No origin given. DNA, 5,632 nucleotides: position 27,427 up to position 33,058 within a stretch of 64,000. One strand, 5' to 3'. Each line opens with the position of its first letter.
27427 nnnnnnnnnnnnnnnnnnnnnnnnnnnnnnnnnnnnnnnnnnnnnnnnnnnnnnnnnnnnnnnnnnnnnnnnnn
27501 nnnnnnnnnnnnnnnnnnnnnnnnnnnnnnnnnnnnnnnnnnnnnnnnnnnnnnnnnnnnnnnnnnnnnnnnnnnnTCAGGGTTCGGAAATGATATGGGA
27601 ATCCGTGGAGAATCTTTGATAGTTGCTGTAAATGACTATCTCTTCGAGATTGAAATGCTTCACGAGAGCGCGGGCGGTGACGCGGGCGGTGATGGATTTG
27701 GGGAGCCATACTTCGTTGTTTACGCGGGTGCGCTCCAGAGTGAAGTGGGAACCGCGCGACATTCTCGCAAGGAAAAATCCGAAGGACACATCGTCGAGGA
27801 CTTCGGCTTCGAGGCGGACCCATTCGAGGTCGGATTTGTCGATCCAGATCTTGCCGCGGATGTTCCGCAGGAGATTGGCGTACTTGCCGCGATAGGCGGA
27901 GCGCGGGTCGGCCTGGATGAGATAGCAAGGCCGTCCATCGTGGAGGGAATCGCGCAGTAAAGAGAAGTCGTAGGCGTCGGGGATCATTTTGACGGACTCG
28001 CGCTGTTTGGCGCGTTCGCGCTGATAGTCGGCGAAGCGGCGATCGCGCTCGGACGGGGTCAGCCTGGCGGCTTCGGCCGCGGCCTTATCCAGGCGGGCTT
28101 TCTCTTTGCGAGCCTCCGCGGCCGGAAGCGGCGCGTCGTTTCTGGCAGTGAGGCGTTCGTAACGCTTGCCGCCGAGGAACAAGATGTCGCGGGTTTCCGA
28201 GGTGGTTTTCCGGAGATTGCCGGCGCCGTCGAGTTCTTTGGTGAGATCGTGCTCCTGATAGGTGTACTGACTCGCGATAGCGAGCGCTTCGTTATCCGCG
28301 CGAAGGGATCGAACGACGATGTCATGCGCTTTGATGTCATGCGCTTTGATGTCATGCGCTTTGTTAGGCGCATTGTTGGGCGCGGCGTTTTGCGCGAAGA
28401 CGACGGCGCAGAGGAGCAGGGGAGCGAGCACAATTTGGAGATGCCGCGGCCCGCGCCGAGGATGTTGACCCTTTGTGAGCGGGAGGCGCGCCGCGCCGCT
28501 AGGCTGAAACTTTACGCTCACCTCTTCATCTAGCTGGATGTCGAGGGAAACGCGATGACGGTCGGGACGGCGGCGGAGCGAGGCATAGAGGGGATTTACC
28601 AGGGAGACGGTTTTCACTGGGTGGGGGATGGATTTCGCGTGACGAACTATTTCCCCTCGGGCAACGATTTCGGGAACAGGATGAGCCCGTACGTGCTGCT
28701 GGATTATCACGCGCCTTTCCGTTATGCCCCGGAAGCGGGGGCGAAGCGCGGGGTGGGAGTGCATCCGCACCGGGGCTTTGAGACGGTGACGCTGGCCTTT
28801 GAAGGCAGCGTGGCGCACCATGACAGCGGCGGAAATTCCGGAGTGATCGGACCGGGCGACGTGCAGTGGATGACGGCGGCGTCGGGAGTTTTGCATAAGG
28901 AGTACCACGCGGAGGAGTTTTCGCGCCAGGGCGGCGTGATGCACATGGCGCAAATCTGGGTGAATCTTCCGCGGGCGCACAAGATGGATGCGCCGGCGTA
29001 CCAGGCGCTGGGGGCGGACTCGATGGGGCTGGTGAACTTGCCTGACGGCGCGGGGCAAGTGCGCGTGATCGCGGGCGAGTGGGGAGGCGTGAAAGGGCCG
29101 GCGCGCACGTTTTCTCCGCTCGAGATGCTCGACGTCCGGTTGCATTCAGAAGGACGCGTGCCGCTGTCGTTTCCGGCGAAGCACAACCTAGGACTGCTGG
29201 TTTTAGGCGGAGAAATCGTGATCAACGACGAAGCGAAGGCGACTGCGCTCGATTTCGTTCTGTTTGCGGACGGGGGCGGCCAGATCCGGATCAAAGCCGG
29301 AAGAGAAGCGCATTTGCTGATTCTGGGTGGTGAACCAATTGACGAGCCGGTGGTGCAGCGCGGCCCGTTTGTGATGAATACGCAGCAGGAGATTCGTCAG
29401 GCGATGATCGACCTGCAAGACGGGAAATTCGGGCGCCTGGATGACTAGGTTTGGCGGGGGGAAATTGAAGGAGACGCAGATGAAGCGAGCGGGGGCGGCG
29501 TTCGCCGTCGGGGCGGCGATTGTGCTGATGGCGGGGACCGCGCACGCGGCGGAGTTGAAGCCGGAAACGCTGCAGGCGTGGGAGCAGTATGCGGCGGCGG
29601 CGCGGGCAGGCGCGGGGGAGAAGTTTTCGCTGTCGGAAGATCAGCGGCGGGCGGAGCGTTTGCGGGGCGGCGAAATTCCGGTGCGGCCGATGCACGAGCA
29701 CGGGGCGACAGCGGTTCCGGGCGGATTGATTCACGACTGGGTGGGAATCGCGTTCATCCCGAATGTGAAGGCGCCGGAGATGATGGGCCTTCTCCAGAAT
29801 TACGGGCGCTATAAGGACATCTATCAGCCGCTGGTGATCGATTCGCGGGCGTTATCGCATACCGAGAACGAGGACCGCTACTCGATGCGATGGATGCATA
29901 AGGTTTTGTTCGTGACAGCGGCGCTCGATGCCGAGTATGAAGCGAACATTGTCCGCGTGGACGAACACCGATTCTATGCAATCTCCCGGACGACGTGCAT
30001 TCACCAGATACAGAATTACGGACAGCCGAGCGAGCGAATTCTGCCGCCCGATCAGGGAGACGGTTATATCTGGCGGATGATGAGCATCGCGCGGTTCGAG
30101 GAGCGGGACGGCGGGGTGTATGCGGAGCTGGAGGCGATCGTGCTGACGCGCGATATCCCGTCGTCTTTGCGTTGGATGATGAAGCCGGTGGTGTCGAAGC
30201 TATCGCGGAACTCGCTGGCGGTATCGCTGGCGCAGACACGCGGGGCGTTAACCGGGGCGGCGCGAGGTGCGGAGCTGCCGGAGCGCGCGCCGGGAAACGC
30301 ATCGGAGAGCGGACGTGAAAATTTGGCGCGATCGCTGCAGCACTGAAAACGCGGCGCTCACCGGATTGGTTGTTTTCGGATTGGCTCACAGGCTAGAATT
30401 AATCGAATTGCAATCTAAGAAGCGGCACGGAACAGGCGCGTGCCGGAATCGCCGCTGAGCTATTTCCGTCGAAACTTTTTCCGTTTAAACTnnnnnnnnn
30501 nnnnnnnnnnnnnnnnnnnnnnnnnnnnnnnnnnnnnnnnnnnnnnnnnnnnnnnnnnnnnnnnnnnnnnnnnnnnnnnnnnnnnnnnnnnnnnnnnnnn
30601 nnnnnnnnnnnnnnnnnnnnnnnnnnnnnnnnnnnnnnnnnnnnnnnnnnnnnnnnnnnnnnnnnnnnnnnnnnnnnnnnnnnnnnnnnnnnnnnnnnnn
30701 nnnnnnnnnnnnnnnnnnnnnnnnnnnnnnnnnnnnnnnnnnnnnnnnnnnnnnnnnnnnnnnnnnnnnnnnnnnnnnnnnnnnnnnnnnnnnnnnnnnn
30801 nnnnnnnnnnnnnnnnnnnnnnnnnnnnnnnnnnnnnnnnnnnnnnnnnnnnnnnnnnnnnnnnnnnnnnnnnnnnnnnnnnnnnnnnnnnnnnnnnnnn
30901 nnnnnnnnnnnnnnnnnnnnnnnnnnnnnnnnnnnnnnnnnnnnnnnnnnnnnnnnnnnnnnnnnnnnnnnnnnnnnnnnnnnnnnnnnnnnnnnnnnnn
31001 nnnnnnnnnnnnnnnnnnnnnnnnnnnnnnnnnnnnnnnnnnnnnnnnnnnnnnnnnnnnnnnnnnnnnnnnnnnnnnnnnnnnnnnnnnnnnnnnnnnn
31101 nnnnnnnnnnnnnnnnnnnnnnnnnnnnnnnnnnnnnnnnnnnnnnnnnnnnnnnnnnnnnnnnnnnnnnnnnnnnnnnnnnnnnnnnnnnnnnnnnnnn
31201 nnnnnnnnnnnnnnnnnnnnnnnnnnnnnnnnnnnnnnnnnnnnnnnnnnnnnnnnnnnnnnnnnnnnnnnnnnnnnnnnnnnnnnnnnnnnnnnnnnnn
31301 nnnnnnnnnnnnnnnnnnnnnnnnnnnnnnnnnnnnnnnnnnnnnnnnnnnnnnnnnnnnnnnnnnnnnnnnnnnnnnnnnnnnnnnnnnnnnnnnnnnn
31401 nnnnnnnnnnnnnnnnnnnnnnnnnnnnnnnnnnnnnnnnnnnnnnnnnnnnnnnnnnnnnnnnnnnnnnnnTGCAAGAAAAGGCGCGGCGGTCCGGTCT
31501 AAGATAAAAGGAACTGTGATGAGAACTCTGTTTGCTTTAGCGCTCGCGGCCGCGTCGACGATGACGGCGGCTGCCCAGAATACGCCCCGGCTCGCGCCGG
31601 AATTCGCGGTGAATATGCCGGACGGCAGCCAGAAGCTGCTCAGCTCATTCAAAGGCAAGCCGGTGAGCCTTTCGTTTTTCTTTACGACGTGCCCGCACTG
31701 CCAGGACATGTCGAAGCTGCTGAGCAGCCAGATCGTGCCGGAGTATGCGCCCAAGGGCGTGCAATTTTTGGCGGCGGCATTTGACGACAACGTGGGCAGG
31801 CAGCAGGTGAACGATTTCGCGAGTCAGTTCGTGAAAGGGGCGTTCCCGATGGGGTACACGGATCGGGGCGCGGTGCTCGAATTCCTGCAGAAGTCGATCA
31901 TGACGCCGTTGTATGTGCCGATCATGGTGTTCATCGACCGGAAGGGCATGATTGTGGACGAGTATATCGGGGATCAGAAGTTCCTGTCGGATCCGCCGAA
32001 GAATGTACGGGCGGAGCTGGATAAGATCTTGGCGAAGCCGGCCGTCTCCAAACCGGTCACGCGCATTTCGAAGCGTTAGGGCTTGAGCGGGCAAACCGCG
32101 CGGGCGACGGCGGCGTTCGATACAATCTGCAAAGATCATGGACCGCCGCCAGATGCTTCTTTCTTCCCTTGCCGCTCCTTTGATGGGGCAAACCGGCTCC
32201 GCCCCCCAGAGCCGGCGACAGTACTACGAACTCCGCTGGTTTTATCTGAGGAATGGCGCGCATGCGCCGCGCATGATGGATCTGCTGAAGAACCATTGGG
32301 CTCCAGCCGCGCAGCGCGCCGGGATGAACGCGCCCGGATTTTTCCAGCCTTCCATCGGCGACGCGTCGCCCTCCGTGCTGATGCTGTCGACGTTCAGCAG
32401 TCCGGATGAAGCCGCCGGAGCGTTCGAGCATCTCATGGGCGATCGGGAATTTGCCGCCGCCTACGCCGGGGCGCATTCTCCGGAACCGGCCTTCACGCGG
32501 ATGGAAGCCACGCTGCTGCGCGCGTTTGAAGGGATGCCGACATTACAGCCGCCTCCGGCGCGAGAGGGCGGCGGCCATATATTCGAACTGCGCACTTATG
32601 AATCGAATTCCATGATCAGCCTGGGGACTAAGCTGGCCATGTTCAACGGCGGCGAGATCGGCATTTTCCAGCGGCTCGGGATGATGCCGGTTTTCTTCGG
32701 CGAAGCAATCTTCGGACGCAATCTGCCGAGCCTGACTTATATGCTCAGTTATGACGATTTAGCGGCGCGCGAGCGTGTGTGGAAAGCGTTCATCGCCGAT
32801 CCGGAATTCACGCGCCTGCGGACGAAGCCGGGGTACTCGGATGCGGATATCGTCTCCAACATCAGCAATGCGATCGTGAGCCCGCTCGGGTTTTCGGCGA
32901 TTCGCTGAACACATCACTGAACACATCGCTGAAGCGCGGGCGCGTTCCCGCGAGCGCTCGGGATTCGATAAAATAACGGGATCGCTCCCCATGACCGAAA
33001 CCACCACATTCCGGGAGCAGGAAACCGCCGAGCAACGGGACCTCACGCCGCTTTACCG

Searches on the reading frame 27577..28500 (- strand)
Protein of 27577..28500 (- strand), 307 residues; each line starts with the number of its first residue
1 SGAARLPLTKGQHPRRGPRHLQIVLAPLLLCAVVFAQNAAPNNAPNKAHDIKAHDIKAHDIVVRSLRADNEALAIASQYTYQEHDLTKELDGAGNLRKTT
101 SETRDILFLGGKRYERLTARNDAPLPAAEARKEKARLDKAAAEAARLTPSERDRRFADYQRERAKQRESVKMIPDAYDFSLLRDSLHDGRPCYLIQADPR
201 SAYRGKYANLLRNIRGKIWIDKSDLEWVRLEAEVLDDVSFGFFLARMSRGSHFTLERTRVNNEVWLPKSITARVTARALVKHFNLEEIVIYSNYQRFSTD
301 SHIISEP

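Call 7: search_protein_families(library=pfam, proteins=[window:27577-28500:-], max_evalue=0.01)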
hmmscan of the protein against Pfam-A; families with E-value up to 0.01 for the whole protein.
window:27577-28500:- (307 aa): 0 families

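Call 10: find_related_loci(query=window:27577-28410:-, collection=genome_contigs, flank=6000)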
Query window:27577-28410:- (277 aa) in genome_contigs; peptide patterns used: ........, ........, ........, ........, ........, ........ (x = any residue, [..] = any of these).
191 stretches matched a pattern; 2 encode a relative of the query (tblastn E <= 1e-3); 2 distinct loci.
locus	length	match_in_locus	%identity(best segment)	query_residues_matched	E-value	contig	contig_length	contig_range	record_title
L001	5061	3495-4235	37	28-275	6e-49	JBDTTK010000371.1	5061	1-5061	MAG: Bryobacteraceae bacterium isolate cluster3_bin.294 NODE_93982_length_5061_cov_5.868358, whole genome shotgun sequen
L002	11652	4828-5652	35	1-274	2e-47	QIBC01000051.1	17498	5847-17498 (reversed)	MAG: Acidobacteria bacterium isolate gp1 AA112 14_0929_09_20cm_scaffold_537_curated, whole genome shotgun sequence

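Call 24: find_homologous_proteins(query=window:27577-28410:-, max_evalue=1e-10)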
Query window:27577-28410:- (277 aa): 20 proteins with E <= 1e-10 among 8000 candidates.
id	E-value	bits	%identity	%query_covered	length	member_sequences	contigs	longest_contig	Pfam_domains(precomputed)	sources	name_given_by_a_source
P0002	1.3e-179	613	100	100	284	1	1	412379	-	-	-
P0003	2.8e-105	369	64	90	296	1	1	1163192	-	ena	-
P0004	5.2e-102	359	62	88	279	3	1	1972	PF17131.12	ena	-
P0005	3.3e-100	353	61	88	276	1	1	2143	-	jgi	-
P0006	3.8e-100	353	62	90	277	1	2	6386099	-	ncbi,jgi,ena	jgi:negative regulator of sigma E activity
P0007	1.1e-99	351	62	88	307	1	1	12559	-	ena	-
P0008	3.1e-99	350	59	90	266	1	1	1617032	-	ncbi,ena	-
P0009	1.0e-97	345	62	89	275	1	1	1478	-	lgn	-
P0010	1.7e-96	341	59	89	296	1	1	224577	-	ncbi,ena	-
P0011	1.5e-89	318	57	88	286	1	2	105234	-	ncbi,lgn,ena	-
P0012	8.9e-86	305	53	90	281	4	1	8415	-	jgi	-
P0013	2.9e-68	248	47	90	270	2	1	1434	-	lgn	-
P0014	1.3e-58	216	44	91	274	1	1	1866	-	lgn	-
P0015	6.4e-54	201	45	88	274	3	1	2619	-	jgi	jgi:hypothetical protein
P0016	7.9e-54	201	39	88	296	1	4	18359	-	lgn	-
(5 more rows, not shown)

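Call 25: find_encoding_contigs(protein=P0006, flank=5000, max_places=2)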
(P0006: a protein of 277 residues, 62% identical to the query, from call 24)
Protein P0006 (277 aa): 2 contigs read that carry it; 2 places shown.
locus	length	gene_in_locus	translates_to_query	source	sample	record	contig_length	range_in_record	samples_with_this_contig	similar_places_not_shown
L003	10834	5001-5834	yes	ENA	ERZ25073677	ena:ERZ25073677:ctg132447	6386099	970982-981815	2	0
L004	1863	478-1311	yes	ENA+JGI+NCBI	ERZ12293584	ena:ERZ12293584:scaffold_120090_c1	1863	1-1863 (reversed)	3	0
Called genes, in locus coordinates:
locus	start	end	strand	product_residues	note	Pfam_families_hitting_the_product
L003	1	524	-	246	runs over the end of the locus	PF00106:adh_short, PF01370:Epimerase (weak), PF13561:adh_short_C2, PF08659:KR (weak)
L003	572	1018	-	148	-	PF01281:Ribosomal_L9_N, PF03948:Ribosomal_L9_C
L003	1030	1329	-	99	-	PF01084:Ribosomal_S18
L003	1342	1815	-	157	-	PF01250:Ribosomal_S6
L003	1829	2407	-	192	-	PF01195:Pept_tRNA_hydro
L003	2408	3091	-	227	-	PF01386:Ribosomal_L25p, PF14693:Ribosomal_TL5_C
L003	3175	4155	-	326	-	PF13793:Pribosyltran_N, PF00156:Pribosyltran, PF14572:Pribosyl_synth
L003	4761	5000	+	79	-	PF04255:DUF433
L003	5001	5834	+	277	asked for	-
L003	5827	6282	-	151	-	PF02423:OCD_Mu_crystall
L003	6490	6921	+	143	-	-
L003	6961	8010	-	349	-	PF00296:Bac_luciferase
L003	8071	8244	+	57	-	-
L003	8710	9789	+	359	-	-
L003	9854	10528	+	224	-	PF00072:Response_reg, PF00486:Trans_reg_C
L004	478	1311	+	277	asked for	-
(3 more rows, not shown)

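Call 26: find_encoding_contigs(protein=P0003, flank=5000, max_places=2)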
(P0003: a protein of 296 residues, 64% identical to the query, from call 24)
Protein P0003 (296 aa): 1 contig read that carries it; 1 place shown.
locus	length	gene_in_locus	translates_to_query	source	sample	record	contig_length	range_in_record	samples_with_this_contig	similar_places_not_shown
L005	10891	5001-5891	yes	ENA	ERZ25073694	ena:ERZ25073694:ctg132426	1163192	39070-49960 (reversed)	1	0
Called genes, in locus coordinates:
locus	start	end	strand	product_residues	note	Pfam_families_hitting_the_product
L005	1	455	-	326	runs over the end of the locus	PF13793:Pribosyltran_N, PF00156:Pribosyltran, PF14572:Pribosyl_synth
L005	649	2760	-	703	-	PF12256:TcdB_toxin_midN (faint), PF01839:FG-GAP (faint), PF13517:FG-GAP_3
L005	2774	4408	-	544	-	PF01839:FG-GAP (faint), PF13517:FG-GAP_3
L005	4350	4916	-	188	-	PF01839:FG-GAP (weak), PF13517:FG-GAP_3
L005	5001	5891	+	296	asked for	-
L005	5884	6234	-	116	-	PF03960:ArsC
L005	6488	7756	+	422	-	PF00078:RVT_1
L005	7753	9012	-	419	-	-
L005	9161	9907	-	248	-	PF08551:DUF1751, PF01694:Rhomboid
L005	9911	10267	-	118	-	-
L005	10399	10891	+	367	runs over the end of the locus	PF01408:GFO_IDH_MocA, PF02894:GFO_IDH_MocA_C, PF22725:GFO_IDH_MocA_C3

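Call 27: find_encoding_contigs(protein=P0008, flank=5000, max_places=2)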
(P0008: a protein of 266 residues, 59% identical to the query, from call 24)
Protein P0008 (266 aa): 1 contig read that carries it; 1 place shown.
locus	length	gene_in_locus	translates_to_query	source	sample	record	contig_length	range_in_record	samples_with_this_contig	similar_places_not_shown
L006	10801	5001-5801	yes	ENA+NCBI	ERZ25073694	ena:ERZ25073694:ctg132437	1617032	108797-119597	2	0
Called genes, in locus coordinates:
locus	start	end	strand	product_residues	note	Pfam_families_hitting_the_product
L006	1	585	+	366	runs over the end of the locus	PF02661:Fic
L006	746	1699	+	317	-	PF13793:Pribosyltran_N, PF00156:Pribosyltran, PF14572:Pribosyl_synth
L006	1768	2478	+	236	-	PF01386:Ribosomal_L25p, PF14693:Ribosomal_TL5_C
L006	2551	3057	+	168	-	PF01195:Pept_tRNA_hydro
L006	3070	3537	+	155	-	PF01250:Ribosomal_S6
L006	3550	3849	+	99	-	PF01084:Ribosomal_S18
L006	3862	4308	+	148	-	PF01281:Ribosomal_L9_N, PF03948:Ribosomal_L9_C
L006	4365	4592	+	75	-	PF04255:DUF433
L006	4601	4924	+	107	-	-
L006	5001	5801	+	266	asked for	-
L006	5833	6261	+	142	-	-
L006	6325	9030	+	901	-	PF20308:TPR-S, PF01734:Patatin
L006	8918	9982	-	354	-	PF00296:Bac_luciferase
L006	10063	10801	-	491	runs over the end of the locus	PF13598:DUF4139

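Call 28: find_encoding_contigs(protein=P0010, flank=5000, max_places=2)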
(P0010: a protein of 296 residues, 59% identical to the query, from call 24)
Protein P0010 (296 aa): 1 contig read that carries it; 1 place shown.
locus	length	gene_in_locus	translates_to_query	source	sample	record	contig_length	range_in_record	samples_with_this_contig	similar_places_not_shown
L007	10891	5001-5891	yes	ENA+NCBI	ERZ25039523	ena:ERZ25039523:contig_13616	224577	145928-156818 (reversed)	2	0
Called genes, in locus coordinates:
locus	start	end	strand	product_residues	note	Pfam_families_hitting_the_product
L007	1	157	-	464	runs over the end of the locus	PF00672:HAMP, PF00512:HisKA, PF02518:HATPase_c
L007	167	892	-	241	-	PF00072:Response_reg, PF00486:Trans_reg_C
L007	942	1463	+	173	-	PF00578:AhpC-TSA, PF08534:Redoxin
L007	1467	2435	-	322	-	PF08379:Bact_transglu_N, PF01841:Transglut_core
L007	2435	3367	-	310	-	PF04168:Alpha-E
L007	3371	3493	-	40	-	-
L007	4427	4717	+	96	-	-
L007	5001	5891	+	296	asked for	-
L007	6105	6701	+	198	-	-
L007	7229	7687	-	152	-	-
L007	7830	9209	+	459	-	PF00515:TPR_1 (faint), PF07719:TPR_2 (faint), PF13414:TPR_11 (faint), PF13428:TPR_14 (faint), PF13432:TPR_16 (faint), PF21033:RMD1-3 (faint), PF23914:TPR_CcmH_CycH (faint), PF13517:FG-GAP_3 (weak), +4 more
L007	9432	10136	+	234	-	-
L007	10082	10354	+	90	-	-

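Call 29: find_encoding_contigs(protein=P0011, flank=5000, max_places=2)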
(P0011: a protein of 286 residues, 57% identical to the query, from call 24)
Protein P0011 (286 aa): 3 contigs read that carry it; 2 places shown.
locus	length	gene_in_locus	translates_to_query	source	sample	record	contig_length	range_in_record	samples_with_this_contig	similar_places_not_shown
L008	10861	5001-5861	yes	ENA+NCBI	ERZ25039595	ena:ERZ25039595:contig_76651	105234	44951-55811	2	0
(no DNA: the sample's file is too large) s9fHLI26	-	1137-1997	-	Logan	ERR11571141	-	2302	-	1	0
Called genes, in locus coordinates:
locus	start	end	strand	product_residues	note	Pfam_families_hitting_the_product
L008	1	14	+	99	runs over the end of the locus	PF00005:ABC_tran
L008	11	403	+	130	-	PF00005:ABC_tran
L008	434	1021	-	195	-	-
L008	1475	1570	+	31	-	-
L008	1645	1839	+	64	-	-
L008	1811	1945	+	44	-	PF10502:Peptidase_S26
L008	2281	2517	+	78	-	PF00483:NTP_transferase (weak)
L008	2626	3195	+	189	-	PF00483:NTP_transferase (faint), PF22640:ManC_GMP_beta-helix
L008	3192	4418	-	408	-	PF00202:Aminotran_3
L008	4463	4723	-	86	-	-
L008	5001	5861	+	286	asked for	-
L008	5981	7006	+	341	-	PF00022:Actin, PF06723:MreB_Mbl, PF11104:PilM_2 (faint), PF00012:HSP70 (weak), PF14450:FtsA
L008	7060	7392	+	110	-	-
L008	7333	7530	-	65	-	-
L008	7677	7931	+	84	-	PF04085:MreC (weak)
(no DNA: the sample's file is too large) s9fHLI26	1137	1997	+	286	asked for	-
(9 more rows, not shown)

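Call 30: find_encoding_contigs(protein=P0007, flank=5000, max_places=2)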
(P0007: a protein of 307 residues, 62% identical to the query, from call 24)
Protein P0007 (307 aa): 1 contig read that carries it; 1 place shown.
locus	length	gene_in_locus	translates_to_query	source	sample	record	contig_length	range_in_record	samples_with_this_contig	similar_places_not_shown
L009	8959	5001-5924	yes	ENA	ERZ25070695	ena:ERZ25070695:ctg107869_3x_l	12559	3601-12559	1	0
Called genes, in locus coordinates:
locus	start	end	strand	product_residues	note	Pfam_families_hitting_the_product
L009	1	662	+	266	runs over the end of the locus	PF02567:PhzC-PhzF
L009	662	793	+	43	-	-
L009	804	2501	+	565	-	PF00474:SSF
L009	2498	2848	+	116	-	PF00903:Glyoxalase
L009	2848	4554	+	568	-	PF00474:SSF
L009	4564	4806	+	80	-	-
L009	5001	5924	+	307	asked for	-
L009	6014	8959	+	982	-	?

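Call 39: search_protein_families(library=ncbifam, proteins=[window:27577-28431:-], max_evalue=1)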
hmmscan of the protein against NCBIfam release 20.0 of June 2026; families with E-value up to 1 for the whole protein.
window:27577-28431:- (284 aa): 0 families

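Call 43: list_cluster_members(proteins=[P0006, P0008, P0010, P0011])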
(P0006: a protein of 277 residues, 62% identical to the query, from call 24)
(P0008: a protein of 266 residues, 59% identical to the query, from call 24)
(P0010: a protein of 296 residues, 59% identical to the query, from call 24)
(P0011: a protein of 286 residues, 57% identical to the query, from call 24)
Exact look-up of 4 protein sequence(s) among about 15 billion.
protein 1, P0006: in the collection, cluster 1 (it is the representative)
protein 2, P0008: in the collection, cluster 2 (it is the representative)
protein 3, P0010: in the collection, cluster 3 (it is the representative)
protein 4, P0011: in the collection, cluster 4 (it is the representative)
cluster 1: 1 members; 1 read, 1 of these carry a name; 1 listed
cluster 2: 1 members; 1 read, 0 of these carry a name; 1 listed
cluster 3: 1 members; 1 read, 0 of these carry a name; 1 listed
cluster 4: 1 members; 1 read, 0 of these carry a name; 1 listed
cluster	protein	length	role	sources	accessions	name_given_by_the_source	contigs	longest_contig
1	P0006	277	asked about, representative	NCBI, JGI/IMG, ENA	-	negative regulator of sigma E activity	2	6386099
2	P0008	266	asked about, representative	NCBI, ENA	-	-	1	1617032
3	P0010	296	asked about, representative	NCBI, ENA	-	-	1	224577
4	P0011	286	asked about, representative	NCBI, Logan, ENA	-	-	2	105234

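Call 55: find_encoding_contigs(protein=P0004, flank=3000, max_places=3)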
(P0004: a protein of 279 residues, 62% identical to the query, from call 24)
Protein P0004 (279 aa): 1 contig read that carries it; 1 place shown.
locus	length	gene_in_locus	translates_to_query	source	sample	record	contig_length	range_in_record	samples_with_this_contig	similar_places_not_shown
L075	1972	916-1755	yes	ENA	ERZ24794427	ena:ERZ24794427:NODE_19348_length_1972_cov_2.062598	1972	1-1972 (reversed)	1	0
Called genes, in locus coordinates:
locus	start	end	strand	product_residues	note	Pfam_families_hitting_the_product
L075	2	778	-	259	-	?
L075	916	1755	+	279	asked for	PF17131:TP_0789-like (faint)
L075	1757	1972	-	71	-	?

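Call 56: find_encoding_contigs(protein=P0005, flank=3000, max_places=3)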
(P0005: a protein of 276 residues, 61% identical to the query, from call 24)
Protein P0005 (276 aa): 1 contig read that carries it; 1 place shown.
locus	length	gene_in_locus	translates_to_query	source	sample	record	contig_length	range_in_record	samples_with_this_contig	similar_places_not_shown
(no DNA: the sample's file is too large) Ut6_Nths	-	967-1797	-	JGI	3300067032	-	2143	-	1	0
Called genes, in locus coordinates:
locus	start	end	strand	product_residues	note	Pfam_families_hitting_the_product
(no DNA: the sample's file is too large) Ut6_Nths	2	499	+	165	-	?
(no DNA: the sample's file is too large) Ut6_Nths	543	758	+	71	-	-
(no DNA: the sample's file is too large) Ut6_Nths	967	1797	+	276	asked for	-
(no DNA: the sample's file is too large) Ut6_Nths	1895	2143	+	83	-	?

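Call 57: find_encoding_contigs(protein=P0012, flank=4000, max_places=3)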
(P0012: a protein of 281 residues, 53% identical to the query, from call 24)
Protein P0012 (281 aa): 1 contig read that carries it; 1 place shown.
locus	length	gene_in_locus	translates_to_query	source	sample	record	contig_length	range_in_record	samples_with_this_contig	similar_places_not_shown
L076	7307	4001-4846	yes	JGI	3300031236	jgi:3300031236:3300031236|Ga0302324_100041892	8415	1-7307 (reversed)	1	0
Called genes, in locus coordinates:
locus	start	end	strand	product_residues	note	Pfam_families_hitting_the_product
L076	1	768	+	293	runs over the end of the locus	PF03102:NeuB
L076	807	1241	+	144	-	PF08282:Hydrolase_3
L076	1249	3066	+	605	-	PF02776:TPP_enzyme_N, PF00205:TPP_enzyme_M, PF02775:TPP_enzyme_C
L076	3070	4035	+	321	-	PF00535:Glycos_transf_2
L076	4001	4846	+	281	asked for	-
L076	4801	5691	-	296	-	PF00288:GHMP_kinases_N, PF08544:GHMP_kinases_C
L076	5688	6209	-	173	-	PF00156:Pribosyltran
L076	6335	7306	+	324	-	?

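Call 58: find_encoding_contigs(protein=P0009, flank=3000, max_places=3)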
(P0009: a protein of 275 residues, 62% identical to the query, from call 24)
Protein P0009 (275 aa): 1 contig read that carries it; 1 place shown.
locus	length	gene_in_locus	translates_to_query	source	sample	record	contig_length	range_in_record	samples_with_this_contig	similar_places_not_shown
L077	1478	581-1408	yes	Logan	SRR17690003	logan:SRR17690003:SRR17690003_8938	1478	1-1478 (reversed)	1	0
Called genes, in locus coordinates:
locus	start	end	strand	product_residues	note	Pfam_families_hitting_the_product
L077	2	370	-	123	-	?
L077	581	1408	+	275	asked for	-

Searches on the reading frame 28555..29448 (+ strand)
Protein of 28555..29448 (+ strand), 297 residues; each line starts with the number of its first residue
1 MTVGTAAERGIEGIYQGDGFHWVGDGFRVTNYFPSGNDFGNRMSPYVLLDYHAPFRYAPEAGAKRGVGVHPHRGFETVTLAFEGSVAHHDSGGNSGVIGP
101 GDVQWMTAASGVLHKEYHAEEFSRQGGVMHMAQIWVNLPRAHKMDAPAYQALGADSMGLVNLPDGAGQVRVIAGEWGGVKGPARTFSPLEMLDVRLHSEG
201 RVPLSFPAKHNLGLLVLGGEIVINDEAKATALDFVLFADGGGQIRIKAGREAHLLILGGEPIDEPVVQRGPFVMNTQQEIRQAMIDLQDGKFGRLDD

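Call 7: search_protein_families(library=pfam, proteins=[window:28555-29448:+], max_evalue=0.01)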
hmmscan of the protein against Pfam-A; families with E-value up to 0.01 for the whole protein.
window:28555-29448:+ (297 aa): 2 families
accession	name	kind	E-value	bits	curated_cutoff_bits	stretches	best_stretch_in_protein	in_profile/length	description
PF02678.22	Pirin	-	5.1e-29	100.9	26.1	1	27-136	2-108/108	Pirin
PF05726.19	Pirin_C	-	3.1e-27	95.4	27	1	191-293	1-103/103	Pirin C-terminal cupin domain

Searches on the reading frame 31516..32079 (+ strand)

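Call 60: search_protein_families(library=pfam, proteins=[window:31516-32079:+], max_evalue=0.001)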
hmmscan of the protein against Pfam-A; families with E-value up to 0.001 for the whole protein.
window:31516-32079:+ (187 aa): 2 families
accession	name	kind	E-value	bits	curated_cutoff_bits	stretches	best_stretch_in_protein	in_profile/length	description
PF08534.16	Redoxin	-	1.7e-08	34.8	26.6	1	27-155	6-137/148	Redoxin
PF00578.27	AhpC-TSA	-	1.2e-07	32.2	26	1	27-146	5-121/124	AhpC/TSA family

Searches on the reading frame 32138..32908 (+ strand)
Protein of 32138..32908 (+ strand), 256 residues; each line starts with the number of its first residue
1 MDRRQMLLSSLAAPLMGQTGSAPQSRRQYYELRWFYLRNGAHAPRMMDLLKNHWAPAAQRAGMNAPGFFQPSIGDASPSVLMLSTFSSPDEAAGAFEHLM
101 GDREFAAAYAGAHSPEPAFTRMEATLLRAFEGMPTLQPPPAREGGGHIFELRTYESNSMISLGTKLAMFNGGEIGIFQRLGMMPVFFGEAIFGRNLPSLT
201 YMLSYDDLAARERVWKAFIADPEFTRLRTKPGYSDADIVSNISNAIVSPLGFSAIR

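Call 60: search_protein_families(library=pfam, proteins=[window:32138-32908:+], max_evalue=0.001)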
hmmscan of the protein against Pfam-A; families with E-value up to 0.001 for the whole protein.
window:32138-32908:+ (256 aa): 2 families
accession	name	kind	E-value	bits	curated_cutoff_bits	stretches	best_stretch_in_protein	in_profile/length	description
PF07978.19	NIPSNAP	-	5.6e-21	75.1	22.3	2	149-253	1-101/102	NIPSNAP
PF21614.2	DUF6854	-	0.00034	21.3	27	1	177-229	30-82/96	Domain of unknown function (DUF6854)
